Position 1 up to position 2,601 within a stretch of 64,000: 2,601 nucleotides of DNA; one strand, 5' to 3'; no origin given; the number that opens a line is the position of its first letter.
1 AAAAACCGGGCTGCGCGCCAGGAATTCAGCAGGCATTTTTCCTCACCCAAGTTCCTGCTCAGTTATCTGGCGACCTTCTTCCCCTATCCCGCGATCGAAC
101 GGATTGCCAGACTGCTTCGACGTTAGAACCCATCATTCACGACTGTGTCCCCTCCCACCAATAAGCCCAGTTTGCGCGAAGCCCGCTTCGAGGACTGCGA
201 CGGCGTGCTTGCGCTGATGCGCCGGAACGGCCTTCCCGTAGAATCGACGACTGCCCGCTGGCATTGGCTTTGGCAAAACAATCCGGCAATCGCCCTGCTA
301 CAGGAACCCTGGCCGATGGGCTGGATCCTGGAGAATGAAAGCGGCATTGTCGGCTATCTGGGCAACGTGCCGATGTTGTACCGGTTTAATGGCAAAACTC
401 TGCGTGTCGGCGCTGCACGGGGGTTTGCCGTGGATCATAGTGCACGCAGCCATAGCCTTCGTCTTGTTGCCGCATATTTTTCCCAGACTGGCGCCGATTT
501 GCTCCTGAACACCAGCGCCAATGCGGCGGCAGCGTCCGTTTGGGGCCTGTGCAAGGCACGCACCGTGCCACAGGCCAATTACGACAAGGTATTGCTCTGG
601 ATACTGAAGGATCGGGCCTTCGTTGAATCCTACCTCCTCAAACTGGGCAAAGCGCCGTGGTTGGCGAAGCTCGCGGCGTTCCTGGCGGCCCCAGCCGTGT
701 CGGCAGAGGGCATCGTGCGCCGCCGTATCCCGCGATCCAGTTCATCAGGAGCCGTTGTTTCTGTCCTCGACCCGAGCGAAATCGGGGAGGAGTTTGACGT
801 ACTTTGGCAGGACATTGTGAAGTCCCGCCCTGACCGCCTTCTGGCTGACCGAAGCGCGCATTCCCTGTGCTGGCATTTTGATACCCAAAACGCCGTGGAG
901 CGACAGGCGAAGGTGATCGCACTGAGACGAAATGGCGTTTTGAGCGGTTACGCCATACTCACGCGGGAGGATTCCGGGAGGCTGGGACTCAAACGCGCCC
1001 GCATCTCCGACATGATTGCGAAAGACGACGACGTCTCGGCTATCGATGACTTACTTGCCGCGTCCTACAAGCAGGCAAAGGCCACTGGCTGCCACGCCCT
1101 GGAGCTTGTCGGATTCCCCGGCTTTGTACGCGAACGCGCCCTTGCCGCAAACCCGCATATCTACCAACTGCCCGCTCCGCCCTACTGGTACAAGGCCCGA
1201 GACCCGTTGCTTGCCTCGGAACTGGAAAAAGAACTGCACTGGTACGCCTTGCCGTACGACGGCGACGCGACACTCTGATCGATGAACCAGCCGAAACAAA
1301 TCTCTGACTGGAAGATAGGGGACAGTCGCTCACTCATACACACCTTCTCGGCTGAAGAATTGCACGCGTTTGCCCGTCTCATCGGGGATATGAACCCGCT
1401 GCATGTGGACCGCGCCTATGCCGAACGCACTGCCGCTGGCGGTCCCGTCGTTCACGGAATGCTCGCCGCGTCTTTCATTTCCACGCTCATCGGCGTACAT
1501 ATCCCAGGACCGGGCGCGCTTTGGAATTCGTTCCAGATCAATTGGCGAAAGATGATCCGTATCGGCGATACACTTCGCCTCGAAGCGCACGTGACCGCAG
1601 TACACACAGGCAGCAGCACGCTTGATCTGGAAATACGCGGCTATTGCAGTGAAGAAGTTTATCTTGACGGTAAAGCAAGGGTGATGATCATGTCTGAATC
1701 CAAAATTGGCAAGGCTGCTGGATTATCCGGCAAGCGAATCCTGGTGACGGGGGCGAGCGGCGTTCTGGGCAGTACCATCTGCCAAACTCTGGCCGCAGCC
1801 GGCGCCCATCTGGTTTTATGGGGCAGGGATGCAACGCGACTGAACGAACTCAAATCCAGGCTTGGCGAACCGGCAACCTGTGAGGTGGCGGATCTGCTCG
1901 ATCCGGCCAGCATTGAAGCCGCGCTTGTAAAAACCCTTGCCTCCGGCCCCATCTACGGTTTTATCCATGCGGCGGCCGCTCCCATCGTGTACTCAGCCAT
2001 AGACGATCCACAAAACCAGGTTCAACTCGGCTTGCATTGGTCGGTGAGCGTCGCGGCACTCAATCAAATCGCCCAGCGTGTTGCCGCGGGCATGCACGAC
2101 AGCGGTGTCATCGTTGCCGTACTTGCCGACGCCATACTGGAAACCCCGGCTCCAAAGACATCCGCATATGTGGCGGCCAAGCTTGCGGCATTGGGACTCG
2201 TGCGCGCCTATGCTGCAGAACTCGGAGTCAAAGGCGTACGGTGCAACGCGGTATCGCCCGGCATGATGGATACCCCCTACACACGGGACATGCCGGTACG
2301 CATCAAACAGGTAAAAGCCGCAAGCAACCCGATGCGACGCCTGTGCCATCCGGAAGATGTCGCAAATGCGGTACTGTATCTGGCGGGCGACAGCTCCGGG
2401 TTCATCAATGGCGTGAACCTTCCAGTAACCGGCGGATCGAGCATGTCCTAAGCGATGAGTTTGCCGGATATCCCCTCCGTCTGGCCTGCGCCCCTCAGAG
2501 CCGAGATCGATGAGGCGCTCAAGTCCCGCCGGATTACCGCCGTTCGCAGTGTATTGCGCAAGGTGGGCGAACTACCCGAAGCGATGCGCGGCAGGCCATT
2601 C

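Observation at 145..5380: ACP-centred acyl-tailoring cassette (GNAT, MaoC-SDR, FkbH-like loader, ACP, NodB-type deacetylase) heading a surface-glycan operon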

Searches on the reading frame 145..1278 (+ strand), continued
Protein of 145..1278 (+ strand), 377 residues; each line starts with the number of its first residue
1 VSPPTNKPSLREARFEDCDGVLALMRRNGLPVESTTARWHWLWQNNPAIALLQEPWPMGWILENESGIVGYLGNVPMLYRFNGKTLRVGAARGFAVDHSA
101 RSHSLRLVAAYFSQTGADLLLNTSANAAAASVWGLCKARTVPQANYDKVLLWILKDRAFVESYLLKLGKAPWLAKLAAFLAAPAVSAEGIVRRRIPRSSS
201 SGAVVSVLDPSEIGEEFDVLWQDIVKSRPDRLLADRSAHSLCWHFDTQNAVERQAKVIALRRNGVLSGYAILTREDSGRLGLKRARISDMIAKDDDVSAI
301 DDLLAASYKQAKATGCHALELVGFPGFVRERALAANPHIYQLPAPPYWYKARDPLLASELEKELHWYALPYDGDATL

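Call 47: search_protein_families(library=pfam, proteins=[L139:8194-9204:+, L148:3949-4887:+, L139:1003-2454:+, L163:5437-6972:-, L161:4049-5053:+, L099:72-1604:+, L096:3838-4494:+, L154:14019-15128:+, L151:3356-4222:+, L153:4707-5975:+], max_evalue=0.001)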
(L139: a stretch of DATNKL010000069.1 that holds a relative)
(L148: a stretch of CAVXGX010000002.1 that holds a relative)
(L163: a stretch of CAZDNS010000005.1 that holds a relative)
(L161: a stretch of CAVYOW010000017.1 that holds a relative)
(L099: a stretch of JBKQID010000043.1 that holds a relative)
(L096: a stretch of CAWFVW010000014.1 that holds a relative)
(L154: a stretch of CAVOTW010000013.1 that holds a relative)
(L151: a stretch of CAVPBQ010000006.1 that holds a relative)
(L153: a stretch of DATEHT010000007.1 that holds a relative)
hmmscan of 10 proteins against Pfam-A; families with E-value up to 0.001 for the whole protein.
L139:8194-9204:+ (336 aa): 4 families
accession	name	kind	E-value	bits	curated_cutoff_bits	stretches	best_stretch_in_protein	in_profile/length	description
PF00535.33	Glycos_transf_2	-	4.8e-24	85.6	23.3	1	37-141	1-108/168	Glycosyl transferase family 2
PF10111.15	Glyco_tranf_2_2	-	1.7e-15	57.7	27.3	1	40-242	4-223/276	Glycosyltransferase like family 2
PF13641.12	Glyco_tranf_2_3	-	2.1e-10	41.4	27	1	34-236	1-212/230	Glycosyltransferase like family 2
PF13704.12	Glyco_tranf_2_4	-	0.00015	22.7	27.5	1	57-124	13-84/98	Glycosyl transferase family 2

L148:3949-4887:+ (312 aa): 3 families
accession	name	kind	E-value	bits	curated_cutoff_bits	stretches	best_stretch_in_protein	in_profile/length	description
PF00535.33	Glycos_transf_2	-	3.5e-15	56.8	23.3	1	16-173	5-157/168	Glycosyl transferase family 2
PF13641.12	Glyco_tranf_2_3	-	8.9e-10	39.4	27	1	12-196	4-202/230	Glycosyltransferase like family 2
PF13506.12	Glyco_transf_21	-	0.00012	22.1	21.7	0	77-147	13-79/174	Glycosyl transferase family 21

L139:1003-2454:+ (483 aa): 0 families

L163:5437-6972:- (511 aa): 3 families
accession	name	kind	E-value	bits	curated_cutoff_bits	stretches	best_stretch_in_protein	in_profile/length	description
PF01943.22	Polysacc_synt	-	4.6e-21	75.9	28.2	1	14-298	1-273/274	Polysaccharide biosynthesis protein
PF13440.11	Polysacc_synt_3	-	5.5e-13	49.2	23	1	45-344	8-288/293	Polysaccharide biosynthesis protein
PF01554.23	MatE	-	0.00041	20.5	24.9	1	242-398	4-161/161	MatE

L161:4049-5053:+ (334 aa): 9 families
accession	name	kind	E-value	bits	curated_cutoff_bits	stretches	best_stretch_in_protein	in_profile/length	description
PF13489.12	Methyltransf_23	-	1e-23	84.3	27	1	94-252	5-163/164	Methyltransferase domain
PF08241.18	Methyltransf_11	-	2.9e-17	63.5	21.2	1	115-203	1-93/95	Methyltransferase domain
PF13649.12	Methyltransf_25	-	4.6e-14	53.3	27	1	114-201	1-97/97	Methyltransferase domain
PF13847.12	Methyltransf_31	-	3.2e-11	43.5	27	1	109-209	2-113/145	Methyltransferase domain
PF08242.18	Methyltransf_12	-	8.1e-11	43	30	1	115-203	1-98/98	Methyltransferase domain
PF01209.24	Ubie_methyltran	-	6.3e-06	26.1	20.1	1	96-205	33-151/233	ubiE/COQ5 methyltransferase family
PF07021.18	MetW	-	2.5e-05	24.5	21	1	109-217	12-119/193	Methionine biosynthesis protein MetW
PF01728.25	FtsJ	-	0.00032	21.1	24.1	0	109-163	20-77/181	FtsJ-like methyltransferase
PF08003.17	Methyltransf_9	-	0.00038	20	23.8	1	91-255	97-267/315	Protein of unknown function (DUF1698)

L099:72-1604:+ (510 aa): 2 families
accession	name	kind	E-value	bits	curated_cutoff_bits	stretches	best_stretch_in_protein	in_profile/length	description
PF13440.11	Polysacc_synt_3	-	1.9e-60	205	23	1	55-346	1-291/293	Polysaccharide biosynthesis protein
PF01943.22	Polysacc_synt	-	7.9e-22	78.4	28.2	1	37-297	7-272/274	Polysaccharide biosynthesis protein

L096:3838-4494:+ (218 aa): 4 families
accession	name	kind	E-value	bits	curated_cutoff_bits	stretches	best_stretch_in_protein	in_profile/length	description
PF00132.30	Hexapep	-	1.3e-11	44.1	27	1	151-187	2-35/36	Bacterial transferase hexapeptide (six repeats)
PF14602.12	Hexapep_2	-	6.9e-08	32.5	27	1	151-187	2-33/34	Hexapeptide repeat of succinyl-transferase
PF25084.1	LbH_EIF2B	-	0.00034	21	54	0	91-165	21-99/105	EIF2B subunit epsilon LbH domain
PF21711.3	DCTN5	-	0.00036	20.7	40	0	65-126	85-140/182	Dynactin subunit 5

L154:14019-15128:+ (369 aa): 2 families
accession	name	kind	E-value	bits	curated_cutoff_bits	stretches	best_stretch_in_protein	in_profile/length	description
PF13480.13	Acetyltransf_6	-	4.7e-17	62.9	22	1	177-305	4-139/143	Acetyltransferase (GNAT) domain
PF02388.22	FemAB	-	2.2e-11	43.7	24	2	248-319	306-380/406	FemAB family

L151:3356-4222:+ (288 aa): 5 families
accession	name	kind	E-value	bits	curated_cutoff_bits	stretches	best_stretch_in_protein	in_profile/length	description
PF04321.23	RmlD_sub_bind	-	1.1e-83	281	27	1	1-285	1-285/287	RmlD substrate binding domain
PF01370.27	Epimerase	-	3.5e-22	79.4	20.9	1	3-182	1-202/240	NAD dependent epimerase/dehydratase family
PF16363.11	GDP_Man_Dehyd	-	2.7e-15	57.1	27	1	41-152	65-180/332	GDP-mannose 4,6 dehydratase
PF02719.21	Polysacc_synt_2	-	5.3e-10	39.4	20.2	1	41-142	67-155/293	Polysaccharide biosynthesis protein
PF07993.18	NAD_binding_4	-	1.2e-06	28.3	20.1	1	53-177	90-233/258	Male sterility protein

L153:4707-5975:+ (422 aa): 1 family
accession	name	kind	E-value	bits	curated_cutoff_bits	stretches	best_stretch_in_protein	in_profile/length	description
PF15632.11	ATPgrasp_Ter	-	1e-07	32.2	29.1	1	228-327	26-113/131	ATP-grasp in the biosynthetic pathway with Ter operon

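Call 93: search_protein_representatives(alignment_id=A2)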
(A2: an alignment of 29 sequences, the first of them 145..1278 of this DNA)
Query: 29 sequences, 376 profile positions. Proteins with E-value up to 0.001 (for the whole library): 5612; up to 1e-10: 2128; up to 1e-30: 677. The best 150 are listed.
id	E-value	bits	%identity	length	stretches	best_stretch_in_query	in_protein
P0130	2.8e-161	553.2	-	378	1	8-376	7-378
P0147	1.4e-150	518.0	-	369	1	6-376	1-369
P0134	1.2e-145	501.8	-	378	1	4-376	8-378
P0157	5.4e-144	496.3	-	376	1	6-376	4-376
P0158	4.9e-140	483.3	-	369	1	6-376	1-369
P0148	5.9e-131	453.4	-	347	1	32-376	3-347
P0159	1.6e-123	428.9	-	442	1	5-376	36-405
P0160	3.3e-123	427.9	-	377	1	4-376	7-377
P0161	7.9e-123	426.7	-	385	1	6-375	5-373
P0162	1.6e-121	422.4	-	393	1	5-376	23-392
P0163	1.3e-120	419.4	-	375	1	7-376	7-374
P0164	2.4e-120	418.5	-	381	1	7-375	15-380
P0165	2.7e-119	415.1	-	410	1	6-376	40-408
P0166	4.1e-119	414.5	-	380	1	7-376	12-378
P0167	1.2e-117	409.7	-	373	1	7-376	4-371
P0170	2.0e-114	399.0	-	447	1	7-376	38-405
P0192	6.0e-106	371.1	-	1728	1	6-376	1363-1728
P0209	3.6e-103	362.0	-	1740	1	5-376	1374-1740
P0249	1.4e-96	340.3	-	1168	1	7-376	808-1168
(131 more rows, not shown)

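Call 94: search_protein_families(library=pfam, proteins=[P0192, P0209, P0249, P0159, P0170], max_evalue=0.0001)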
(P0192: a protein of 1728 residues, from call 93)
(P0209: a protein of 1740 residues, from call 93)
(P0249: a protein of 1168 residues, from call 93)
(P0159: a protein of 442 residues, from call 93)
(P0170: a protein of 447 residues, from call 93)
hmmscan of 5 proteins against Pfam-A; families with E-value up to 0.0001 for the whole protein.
P0192 (1728 aa): 5 families
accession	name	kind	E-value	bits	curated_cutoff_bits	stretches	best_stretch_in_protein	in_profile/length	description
PF00668.25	Condensation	-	1.4e-100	337.7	30.6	1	32-477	4-455/456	Condensation domain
PF00501.34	AMP-binding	-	1.7e-89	300.7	29.9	1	501-844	4-384/384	AMP-binding enzyme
PF00975.26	Thioesterase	-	2.1e-17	64.6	26.4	1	1101-1199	15-112/226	Thioesterase domain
PF00550.31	PP-binding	-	7.2e-16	58.6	20.8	1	1006-1069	2-67/67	Phosphopantetheine attachment site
PF13193.12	AMP-binding_C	-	4.2e-09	37.6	24.5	1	903-978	1-76/76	AMP-binding enzyme C-terminal domain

P0209 (1740 aa): 5 families
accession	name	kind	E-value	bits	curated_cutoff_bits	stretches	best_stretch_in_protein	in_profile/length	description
PF00668.25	Condensation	-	6.1e-99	332.2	30.6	1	41-484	4-456/456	Condensation domain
PF00501.34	AMP-binding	-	1.2e-87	294.6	29.9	1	503-845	1-383/384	AMP-binding enzyme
PF00550.31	PP-binding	-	5.9e-15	55.7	20.8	1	1009-1072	2-67/67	Phosphopantetheine attachment site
PF13193.12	AMP-binding_C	-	4.9e-13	50.3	24.5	1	905-980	1-76/76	AMP-binding enzyme C-terminal domain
PF00975.26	Thioesterase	-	5.3e-13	50.1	26.4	1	1107-1195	19-107/226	Thioesterase domain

P0249 (1168 aa): 5 families
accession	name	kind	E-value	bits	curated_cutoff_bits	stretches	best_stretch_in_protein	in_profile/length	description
PF00109.32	ketoacyl-synt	-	1.3e-88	297.3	20.8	1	2-250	2-252/252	Beta-ketoacyl synthase, N-terminal domain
PF02801.28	Ketoacyl-synt_C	-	1.5e-34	118.9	20.8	1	258-372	1-116/119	Beta-ketoacyl synthase, C-terminal domain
PF16197.11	KAsynt_C_assoc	-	8.7e-10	39.4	33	1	377-489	1-105/111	Ketoacyl-synthetase C-terminal extension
PF00550.31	PP-binding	-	1.3e-08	35.4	20.8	1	717-778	3-64/67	Phosphopantetheine attachment site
PF22621.2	CurL-like_PKS_C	-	4.2e-06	27.1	27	0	444-504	2-62/64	CurL-like, PKS C-terminal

P0159 (442 aa): 0 families

P0170 (447 aa): 0 families

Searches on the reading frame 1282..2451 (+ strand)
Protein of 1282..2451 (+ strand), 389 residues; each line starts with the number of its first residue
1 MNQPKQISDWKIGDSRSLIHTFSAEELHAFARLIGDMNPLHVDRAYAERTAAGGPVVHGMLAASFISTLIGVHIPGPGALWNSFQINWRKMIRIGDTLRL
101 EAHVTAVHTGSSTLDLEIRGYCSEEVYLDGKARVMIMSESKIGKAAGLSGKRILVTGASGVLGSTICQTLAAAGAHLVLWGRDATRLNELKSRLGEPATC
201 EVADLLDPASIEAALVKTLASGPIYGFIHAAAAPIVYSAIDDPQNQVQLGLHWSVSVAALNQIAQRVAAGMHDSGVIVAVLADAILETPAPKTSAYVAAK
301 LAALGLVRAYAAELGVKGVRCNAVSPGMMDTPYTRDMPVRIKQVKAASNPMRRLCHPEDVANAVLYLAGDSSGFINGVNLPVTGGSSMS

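Call 3: search_protein_families(library=pfam, proteins=[window:1282-2451:+], max_evalue=0.01)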
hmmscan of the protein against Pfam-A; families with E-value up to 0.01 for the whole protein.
window:1282-2451:+ (389 aa): 10 families
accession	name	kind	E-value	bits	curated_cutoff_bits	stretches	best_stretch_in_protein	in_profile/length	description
PF13561.12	adh_short_C2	-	6.9e-35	121.2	27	1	162-386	8-235/236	Enoyl-(Acyl carrier protein) reductase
PF00106.31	adh_short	-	2.5e-23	83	26.6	1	151-336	1-189/195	short chain dehydrogenase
PF01575.25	MaoC_dehydratas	-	1.5e-18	67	27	1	22-111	18-108/123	MaoC like domain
PF01370.27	Epimerase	-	1.5e-14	54.4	20.9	1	153-369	1-226/240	NAD dependent epimerase/dehydratase family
PF08659.16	KR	-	1.8e-07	31.7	22.6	1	153-233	3-91/180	KR domain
PF13452.11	FAS1_DH_region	-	5e-06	27.1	22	1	23-110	15-106/132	FAS1-like, dehydratase domain region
PF16363.11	GDP_Man_Dehyd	-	5.2e-05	23.3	27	0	154-248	1-100/332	GDP-mannose 4,6 dehydratase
PF13460.12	NAD_binding_10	-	0.00014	22.2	27.2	1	157-366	1-179/184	NAD(P)H-binding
PF05368.20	NmrA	-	0.00014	22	27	1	151-216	3-68/298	NmrA-like family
PF02719.21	Polysacc_synt_2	-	0.0046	16.6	20.2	1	153-233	1-87/293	Polysaccharide biosynthesis protein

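Call 4: search_protein_families(library=ncbifam, proteins=[window:1282-2451:+], max_evalue=0.01)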
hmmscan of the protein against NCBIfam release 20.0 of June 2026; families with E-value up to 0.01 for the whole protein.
window:1282-2451:+ (389 aa): 241 families (the best 25 are shown)
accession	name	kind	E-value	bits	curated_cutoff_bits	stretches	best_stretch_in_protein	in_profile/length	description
NF005559.1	PRK07231.1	subfamily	5.1e-35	121.1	215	1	148-386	2-247/249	glucose 1-dehydrogenase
NF004198.0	PRK05653.1-3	equivalog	1.6e-31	109.6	296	1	148-388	5-248/248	3-oxoacyl-ACP reductase FabG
NF009466.0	PRK12826.1-2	subfamily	8.9e-31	107.2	222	1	151-388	4-246/248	3-oxoacyl-ACP reductase FabG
NF047420.2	EF_P_mod_YmfI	equivalog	1.4e-30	106.7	238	1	153-385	2-234/236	elongation factor P 5-aminopentanone reductase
NF052558.1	MBtsdlDhBudC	equivalog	2.1e-30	106.1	270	1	149-387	2-242/250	meso-2,3-butanediol dehydrogenase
NF006070.0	PRK08213.1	subfamily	7.3e-30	104.3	279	1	146-388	8-258/259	gluconate 5-dehydrogenase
NF004791.0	PRK06138.1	equivalog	2.5e-29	102.3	312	1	148-388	3-251/252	SDR family oxidoreductase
NF005067.0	PRK06484.1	equivalog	4e-29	101.5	713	1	150-386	9-251/524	short chain dehydrogenase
NF005681.0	PRK07478.1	subfamily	1.4e-28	100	267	1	148-388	4-251/254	SDR family oxidoreductase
NF004778.0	PRK06124.1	equivalog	6e-28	97.9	303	1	147-387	8-253/256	SDR family oxidoreductase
NF009468.0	PRK12826.1-4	equivalog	7.6e-28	97.9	318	1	147-386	4-247/256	SDR family oxidoreductase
TIGR01830.1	3oxo_ACP_reduc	equivalog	1.2e-27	97.2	297.75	1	154-385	2-237/239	3-oxoacyl-[acyl-carrier-protein] reductase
NF005893.0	PRK07856.1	equivalog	3.4e-27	95.3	255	1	146-386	5-241/255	SDR family oxidoreductase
NF005753.0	PRK07577.1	equivalog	6.5e-27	94.6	310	1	150-388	3-234/237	SDR family oxidoreductase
NF005467.0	PRK07060.1-5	equivalog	1.6e-26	93.4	360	1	147-386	6-242/245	SDR family oxidoreductase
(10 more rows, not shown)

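Call 56: search_solved_structures(query=window:1282-2451:+, max_evalue=0.00001, show_alignments=0)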
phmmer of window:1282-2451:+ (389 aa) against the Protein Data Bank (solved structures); distinct sequences matched with E-value up to 0.00001: 491 (the best 60 are shown).
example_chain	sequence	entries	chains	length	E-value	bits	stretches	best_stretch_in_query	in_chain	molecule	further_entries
2a4k_A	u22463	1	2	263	5.5e-26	95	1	148-388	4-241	3-oxoacyl-[acyl carrier protein] reductase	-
4egf_A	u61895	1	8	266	3.5e-23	85.7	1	141-388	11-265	L-xylulose reductase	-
9fe6_A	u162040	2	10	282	4.2e-23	85.5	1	147-388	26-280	SDR family oxidoreductase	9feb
5t2u_A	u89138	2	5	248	1.4e-22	83.8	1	148-386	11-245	Oxidoreductase, short chain dehydrogenase/reductase family protein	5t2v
5x8h_A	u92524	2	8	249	1.8e-21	80.1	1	148-385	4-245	Short-chain dehydrogenase reductase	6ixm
1uls_A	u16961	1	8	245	2.9e-21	79.4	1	148-387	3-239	putative 3-oxoacyl-acyl carrier protein reductase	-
4nbv_A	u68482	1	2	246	2.3e-20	76.5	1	148-387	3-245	3-oxoacyl-[acyl-carrier-protein] reductase putative short-chain dehydrogenases/reductases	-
2wdz_A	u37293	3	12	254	2.5e-20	76.3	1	148-386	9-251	SHORT-CHAIN DEHYDROGENASE/REDUCTASE | GALACTITOL DEHYDROGENASE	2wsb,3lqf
4m8s_A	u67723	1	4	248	2.7e-20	76.2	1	147-388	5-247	Putative 3-oxoacyl-[acyl-carrier protein] reductase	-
5f1p_A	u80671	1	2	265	3.1e-20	76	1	147-385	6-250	PtmO8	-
4ni5_A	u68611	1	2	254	3.1e-20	76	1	150-386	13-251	Oxidoreductase, short-chain dehydrogenase/reductase family protein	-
7djs_A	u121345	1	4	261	1.5e-19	73.8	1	148-387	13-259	SDR family oxidoreductase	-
3ak4_A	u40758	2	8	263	1.6e-19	73.7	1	147-388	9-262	NADH-dependent quinuclidinone reductase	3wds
4nbw_A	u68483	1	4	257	2.6e-19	73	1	151-386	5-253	Short-chain dehydrogenase/reductase SDR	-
2pd6_A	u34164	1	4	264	2.7e-19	73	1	153-388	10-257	Estradiol 17-beta-dehydrogenase 8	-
1iq6_A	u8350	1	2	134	4.8e-18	68.8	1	11-116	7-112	(R)-SPECIFIC ENOYL-COA HYDRATASE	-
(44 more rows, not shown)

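Call 70: search_dna_similar(query=window:1282-2451:+, collection=plasmids, mode=protein, max_rows=40, max_evalue=1e-20)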
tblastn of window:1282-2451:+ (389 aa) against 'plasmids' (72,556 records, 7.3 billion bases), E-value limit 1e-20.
Records with a match: 15; places in all: 18; records where one place covers at least 80% of the query: 5.
Best place of each record, by identity: <60% 15.
By first word of the organism name: Burkholderia 5; Paracoccus 3; Rhizobium 2; Proteus 2; Klebsiella 1; Sphingobium 1; Pseudosulfitobacter 1.
By predicted mobility (MOB-suite, as given by PLSDB): non-mobilizable 11; conjugative 2; mobilizable 2.
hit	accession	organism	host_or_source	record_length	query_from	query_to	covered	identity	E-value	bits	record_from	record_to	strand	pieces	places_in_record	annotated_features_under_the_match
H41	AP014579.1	Burkholderia sp. RPE67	Riptortus pedestris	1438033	23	385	93%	29.4%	9e-23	107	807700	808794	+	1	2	3-oxoacyl-[acyl-carrier-protein] reductase | maoC: MaoC domain protein dehydratase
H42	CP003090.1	Burkholderia sp. YI23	-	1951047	23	385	93%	29.1%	1e-22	107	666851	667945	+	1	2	3-oxoacyl-[acyl-carrier-protein] reductase | maoC: MaoC domain protein dehydratase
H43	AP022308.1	Burkholderia sp. SFA1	-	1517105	23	385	93%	29.1%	6e-22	105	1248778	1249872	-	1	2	3-ketoacyl-ACP reductase | enoyl-CoA hydratase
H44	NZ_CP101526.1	Burkholderia arboris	mixed culture,soil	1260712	26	385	93%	28.9%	1e-22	107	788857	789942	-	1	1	none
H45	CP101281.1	Burkholderia sp. FXe9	bacteria,soil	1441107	26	385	93%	28.5%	2e-21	104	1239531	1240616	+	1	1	fabG: 3-oxoacyl-ACP reductase FabG | 3-alpha,7-alpha, 12-alpha-trihydroxy-5-beta-cholest-24-enoyl-CoA ...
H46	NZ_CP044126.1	Rhizobium sp. BG4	Prosopis cineraria,pure bacterial ...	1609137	144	389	63%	35.9%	2e-21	103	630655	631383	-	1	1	record has no annotation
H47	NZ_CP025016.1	Rhizobium leguminosarum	Lotus corniculatus,Bacteria culture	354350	126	388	68%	32.6%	2e-21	103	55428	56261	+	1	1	SDR family NAD(P)-dependent oxidoreductase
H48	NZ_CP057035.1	Klebsiella pneumoniae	culture,Pooled cattle faecal samples ...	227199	148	389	62%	33.3%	6e-21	102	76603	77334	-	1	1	SDR family oxidoreductase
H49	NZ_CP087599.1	Paracoccus sp. MA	cell culture,soil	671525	147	389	62%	32.9%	5e-23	108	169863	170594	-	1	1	glucose 1-dehydrogenase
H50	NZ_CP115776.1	Paracoccus albus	cell culture,sediment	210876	148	389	62%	33.1%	5e-22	105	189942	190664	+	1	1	SDR family NAD(P)-dependent oxidoreductase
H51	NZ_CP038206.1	Paracoccus pantotrophus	single cell,soil associated with ...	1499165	147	389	62%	32.8%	3e-23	109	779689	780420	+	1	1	none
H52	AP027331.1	Sphingobium sp. TomTYG65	-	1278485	145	388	63%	32.6%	9e-21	101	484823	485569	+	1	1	short-chain dehydrogenase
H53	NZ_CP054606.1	Pseudosulfitobacter pseudonitzschiae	surface sea water,shallow sea, symbosis ...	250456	148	389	62%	30.0%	2e-22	107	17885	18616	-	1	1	SDR family oxidoreductase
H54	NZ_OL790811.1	Proteus mirabilis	-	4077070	148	385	61%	30.2%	8e-21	102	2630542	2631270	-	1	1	none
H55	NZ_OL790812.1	Proteus mirabilis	-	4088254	148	385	61%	30.2%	8e-21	102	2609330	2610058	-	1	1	none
